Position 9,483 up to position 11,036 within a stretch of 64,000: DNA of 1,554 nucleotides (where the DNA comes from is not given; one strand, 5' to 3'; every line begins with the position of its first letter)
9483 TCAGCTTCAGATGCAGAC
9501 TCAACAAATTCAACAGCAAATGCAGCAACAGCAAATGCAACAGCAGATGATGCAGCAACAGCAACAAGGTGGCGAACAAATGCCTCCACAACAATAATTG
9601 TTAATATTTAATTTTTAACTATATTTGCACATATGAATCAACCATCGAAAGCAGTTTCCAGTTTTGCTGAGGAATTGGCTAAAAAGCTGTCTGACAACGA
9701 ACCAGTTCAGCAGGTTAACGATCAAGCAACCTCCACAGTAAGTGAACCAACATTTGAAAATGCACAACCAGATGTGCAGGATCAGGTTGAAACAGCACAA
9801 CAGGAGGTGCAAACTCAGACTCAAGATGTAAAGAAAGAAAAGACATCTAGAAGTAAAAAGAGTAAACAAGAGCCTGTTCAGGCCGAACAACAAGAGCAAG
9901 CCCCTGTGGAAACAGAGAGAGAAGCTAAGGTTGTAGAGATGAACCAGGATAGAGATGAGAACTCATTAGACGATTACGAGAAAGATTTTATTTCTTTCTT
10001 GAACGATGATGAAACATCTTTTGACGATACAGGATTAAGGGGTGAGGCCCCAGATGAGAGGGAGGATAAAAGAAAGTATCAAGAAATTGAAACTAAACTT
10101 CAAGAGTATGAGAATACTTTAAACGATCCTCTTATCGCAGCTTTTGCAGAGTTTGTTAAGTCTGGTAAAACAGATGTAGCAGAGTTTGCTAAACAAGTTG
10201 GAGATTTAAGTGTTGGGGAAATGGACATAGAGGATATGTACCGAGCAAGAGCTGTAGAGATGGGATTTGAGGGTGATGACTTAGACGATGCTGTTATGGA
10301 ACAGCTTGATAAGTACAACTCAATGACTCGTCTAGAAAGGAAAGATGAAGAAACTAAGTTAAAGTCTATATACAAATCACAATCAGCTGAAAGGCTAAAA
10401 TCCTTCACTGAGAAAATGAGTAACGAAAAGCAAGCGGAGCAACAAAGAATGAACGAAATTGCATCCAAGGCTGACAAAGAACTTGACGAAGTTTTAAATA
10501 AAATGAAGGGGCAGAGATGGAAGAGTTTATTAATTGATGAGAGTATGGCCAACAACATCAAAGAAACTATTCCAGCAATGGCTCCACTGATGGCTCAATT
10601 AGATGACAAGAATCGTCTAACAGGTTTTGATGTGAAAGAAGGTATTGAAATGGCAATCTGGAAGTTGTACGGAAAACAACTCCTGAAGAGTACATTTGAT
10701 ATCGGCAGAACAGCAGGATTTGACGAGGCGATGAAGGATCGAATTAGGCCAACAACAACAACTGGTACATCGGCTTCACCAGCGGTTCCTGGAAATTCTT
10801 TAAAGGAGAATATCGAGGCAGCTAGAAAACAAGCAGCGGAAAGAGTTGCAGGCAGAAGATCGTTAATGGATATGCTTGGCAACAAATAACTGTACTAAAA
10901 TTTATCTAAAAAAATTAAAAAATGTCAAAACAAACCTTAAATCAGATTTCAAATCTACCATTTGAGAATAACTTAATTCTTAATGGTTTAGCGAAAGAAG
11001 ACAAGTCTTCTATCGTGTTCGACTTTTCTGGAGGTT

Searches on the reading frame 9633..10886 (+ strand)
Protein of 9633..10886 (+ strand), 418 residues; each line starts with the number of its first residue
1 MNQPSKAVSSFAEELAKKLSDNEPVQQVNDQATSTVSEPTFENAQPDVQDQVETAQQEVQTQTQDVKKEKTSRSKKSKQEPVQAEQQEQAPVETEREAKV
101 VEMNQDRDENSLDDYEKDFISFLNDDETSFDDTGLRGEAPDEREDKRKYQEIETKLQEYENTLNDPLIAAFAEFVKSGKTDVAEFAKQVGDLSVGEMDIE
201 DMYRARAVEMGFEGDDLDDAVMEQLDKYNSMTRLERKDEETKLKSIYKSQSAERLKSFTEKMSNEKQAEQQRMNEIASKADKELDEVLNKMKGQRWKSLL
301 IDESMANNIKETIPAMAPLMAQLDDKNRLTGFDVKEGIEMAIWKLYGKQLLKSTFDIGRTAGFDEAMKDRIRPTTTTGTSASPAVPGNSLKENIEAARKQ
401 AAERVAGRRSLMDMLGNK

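Call 9: search_protein_families(library=phrogs, proteins=[window:9633-10886:+], max_evalue=0.001)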
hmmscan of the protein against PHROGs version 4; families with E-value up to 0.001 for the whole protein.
window:9633-10886:+ (418 aa): 0 families

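Call 11: search_dna_similar(query=window:9633-10886:+, collection=phages, mode=protein, max_evalue=0.001, max_rows=20)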
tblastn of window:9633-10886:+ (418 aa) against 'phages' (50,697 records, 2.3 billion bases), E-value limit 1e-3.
No match.

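Call 96: search_protein_families(library=pfam, proteins=[window:9633-10886:+], max_evalue=0.01)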
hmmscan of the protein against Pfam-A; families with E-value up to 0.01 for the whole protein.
window:9633-10886:+ (418 aa): 0 families
